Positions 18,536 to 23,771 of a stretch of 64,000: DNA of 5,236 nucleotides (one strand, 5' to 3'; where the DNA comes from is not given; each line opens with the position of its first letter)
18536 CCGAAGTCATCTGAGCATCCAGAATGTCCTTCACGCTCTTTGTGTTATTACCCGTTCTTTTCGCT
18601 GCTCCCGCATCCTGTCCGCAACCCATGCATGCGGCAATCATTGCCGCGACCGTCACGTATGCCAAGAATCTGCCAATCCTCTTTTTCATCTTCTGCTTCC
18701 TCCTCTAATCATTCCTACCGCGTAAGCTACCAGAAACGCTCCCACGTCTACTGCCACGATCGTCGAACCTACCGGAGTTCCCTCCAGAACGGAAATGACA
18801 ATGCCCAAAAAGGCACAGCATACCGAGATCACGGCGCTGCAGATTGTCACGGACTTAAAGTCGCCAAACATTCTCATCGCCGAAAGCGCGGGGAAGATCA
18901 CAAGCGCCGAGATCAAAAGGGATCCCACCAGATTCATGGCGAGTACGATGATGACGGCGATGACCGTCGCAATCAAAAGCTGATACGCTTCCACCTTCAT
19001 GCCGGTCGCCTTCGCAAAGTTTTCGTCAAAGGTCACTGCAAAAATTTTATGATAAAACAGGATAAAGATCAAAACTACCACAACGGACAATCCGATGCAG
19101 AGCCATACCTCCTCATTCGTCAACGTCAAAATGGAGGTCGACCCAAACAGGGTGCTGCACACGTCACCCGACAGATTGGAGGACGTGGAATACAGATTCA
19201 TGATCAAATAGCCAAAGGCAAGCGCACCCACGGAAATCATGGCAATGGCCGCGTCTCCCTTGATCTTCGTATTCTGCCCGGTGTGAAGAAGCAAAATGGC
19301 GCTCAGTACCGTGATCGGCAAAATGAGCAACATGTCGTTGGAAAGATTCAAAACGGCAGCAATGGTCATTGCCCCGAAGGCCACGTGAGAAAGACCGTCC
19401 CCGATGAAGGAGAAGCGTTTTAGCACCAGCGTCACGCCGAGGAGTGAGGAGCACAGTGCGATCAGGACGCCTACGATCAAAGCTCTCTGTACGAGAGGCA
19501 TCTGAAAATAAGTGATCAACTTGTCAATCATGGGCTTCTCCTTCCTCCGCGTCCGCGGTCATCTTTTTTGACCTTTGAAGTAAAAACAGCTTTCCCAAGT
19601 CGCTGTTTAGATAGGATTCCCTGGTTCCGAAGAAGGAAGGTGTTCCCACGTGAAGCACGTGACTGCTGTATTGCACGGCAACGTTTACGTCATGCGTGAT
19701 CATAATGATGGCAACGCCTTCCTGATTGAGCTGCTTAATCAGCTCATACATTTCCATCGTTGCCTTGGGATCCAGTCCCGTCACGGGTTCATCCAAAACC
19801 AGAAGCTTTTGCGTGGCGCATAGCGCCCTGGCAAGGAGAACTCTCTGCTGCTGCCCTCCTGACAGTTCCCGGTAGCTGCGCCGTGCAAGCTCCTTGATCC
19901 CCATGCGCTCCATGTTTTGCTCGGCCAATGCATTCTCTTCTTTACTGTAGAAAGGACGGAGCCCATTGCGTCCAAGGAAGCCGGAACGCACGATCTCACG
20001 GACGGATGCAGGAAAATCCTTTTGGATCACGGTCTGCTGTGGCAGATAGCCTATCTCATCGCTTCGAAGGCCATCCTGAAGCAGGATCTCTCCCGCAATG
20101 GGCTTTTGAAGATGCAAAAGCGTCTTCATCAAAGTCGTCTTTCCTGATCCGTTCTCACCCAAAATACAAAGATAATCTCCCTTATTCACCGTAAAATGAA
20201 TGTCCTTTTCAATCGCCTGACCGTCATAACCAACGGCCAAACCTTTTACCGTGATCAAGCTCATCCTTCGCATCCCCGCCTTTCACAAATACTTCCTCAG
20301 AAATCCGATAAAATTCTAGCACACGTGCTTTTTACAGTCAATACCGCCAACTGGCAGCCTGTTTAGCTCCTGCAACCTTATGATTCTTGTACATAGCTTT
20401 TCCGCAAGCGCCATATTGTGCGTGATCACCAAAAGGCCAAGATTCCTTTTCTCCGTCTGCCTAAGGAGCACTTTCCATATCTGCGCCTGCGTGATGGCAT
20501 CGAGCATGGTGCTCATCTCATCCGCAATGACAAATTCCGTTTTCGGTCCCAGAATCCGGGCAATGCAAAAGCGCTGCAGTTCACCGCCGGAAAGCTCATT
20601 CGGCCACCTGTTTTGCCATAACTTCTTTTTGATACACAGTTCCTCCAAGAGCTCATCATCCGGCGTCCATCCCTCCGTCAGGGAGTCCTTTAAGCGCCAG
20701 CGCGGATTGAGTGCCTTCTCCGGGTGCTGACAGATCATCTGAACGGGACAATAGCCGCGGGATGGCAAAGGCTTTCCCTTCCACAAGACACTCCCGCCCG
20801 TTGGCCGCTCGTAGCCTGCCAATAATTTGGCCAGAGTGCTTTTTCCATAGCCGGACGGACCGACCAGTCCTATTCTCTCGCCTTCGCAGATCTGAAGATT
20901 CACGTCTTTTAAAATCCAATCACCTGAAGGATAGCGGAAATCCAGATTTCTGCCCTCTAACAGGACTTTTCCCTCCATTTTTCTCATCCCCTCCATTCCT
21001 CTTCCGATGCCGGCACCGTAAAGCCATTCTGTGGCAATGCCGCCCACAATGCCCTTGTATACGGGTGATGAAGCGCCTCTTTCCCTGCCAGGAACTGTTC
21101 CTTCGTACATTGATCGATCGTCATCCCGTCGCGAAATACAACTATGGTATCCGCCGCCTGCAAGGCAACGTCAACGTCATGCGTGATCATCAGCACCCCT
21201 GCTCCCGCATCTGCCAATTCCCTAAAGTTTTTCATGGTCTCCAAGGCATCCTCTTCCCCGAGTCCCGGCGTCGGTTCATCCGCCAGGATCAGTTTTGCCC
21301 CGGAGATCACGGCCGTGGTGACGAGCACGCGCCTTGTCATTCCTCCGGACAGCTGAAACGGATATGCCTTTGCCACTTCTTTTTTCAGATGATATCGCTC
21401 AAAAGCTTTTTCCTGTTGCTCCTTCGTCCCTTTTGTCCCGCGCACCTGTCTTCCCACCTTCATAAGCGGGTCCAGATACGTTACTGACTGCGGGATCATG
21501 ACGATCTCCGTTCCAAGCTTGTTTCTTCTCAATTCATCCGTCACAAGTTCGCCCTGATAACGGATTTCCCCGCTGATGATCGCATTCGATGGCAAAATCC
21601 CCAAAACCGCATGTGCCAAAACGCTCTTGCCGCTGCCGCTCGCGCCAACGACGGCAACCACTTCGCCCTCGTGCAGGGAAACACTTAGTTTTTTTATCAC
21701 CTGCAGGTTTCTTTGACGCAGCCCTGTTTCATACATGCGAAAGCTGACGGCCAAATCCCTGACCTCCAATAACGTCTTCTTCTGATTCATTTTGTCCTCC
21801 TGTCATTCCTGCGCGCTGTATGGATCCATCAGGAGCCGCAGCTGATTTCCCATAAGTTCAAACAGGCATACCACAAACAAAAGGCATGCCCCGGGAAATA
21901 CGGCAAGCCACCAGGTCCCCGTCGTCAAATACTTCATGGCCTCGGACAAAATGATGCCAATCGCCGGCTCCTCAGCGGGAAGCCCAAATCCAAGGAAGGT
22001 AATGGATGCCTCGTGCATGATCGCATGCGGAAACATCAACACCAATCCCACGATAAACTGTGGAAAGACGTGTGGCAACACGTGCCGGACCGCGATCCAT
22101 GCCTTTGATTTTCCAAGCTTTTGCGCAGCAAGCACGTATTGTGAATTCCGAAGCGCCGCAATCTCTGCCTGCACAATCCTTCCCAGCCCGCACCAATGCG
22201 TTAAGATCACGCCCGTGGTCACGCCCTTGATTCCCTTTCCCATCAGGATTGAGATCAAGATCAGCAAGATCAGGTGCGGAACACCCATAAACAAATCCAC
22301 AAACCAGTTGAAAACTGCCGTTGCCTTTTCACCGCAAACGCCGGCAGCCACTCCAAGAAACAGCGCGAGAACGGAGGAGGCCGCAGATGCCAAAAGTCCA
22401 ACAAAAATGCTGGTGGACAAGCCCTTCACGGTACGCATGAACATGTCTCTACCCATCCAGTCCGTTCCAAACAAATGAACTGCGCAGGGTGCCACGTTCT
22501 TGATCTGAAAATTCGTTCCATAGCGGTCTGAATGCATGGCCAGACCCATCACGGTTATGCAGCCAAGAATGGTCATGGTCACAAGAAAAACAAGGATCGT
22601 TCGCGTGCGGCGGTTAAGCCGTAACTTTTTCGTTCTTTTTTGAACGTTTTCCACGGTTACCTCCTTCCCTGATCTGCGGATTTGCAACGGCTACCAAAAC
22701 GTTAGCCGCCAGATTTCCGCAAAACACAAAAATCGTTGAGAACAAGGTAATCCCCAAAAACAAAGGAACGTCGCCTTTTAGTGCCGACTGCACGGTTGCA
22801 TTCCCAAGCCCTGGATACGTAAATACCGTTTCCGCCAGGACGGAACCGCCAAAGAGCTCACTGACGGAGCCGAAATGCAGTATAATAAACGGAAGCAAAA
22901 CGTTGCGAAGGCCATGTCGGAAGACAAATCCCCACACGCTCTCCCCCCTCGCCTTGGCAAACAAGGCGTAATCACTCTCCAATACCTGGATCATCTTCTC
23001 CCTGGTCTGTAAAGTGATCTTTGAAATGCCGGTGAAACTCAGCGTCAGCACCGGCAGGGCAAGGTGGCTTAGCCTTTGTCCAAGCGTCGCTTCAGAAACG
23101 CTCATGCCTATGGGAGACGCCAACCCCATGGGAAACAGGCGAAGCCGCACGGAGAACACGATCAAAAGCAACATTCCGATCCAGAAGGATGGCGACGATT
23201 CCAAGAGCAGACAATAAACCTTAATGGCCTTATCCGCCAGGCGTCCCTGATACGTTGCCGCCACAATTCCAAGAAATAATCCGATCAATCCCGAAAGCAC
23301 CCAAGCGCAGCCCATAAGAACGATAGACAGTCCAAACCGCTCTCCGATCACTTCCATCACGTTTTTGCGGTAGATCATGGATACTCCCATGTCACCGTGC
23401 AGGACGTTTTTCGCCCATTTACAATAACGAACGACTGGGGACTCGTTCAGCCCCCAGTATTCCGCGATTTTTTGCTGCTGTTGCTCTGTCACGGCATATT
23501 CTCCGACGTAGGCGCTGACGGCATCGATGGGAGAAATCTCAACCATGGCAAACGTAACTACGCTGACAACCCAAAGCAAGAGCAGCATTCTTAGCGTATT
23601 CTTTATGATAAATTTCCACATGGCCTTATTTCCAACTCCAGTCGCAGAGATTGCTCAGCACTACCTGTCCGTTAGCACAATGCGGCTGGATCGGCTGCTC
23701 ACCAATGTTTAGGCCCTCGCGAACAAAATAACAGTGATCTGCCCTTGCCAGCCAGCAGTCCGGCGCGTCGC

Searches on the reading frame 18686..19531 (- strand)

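Call 77: search_protein_families(library=pfam, max_evalue=1e-8, proteins=[window:18686-19531:-])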
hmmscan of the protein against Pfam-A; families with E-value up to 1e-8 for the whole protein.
window:18686-19531:- (281 aa): 1 family
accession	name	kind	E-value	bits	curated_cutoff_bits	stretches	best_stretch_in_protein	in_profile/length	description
PF00950.22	ABC-3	-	5e-50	170.9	20.1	1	11-272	2-257/258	ABC 3 transport family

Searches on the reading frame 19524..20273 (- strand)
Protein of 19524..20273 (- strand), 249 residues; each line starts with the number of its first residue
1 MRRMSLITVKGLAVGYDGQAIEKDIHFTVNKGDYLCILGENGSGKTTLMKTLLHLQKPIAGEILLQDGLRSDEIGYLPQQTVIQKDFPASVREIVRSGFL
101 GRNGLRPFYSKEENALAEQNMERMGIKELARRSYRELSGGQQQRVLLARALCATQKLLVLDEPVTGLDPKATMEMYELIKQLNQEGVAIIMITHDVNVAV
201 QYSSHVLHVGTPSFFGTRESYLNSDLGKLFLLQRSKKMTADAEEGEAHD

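Call 77: search_protein_families(library=pfam, max_evalue=1e-8, proteins=[window:19524-20273:-])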
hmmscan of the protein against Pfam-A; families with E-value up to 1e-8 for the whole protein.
window:19524-20273:- (249 aa): 2 families
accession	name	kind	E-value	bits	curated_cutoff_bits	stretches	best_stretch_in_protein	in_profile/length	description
PF00005.33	ABC_tran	-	1.5e-29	103.8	25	1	23-164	2-136/137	ABC transporter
PF13304.12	AAA_21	-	7.3e-16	59.5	27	1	96-198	220-302/304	AAA domain, putative AbiEii toxin, Type IV TA system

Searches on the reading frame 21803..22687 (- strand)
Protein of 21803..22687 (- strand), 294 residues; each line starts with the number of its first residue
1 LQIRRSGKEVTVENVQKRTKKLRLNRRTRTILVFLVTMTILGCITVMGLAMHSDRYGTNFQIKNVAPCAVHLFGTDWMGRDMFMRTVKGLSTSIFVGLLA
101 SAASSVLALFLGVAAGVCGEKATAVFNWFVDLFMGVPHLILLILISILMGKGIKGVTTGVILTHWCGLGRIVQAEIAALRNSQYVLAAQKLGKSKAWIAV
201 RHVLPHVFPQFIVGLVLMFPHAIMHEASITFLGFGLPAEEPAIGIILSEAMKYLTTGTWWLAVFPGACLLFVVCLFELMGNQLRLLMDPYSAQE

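Call 77: search_protein_families(library=pfam, max_evalue=1e-8, proteins=[window:21803-22687:-])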
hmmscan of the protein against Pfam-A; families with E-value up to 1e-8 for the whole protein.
window:21803-22687:- (294 aa): 1 family
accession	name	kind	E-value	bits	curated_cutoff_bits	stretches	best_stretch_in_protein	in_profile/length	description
PF00528.27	BPD_transp_1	-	3.7e-18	66.3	26.4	1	109-275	2-169/184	Binding-protein-dependent transport system inner membrane component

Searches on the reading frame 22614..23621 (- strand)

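Call 77: search_protein_families(library=pfam, max_evalue=1e-8, proteins=[window:22614-23621:-])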
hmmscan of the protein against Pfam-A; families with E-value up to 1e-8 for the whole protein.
window:22614-23621:- (335 aa): 1 family
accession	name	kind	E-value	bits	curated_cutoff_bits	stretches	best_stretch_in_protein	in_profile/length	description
PF00528.27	BPD_transp_1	-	3.3e-33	115.4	26.4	1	114-318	1-183/184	Binding-protein-dependent transport system inner membrane component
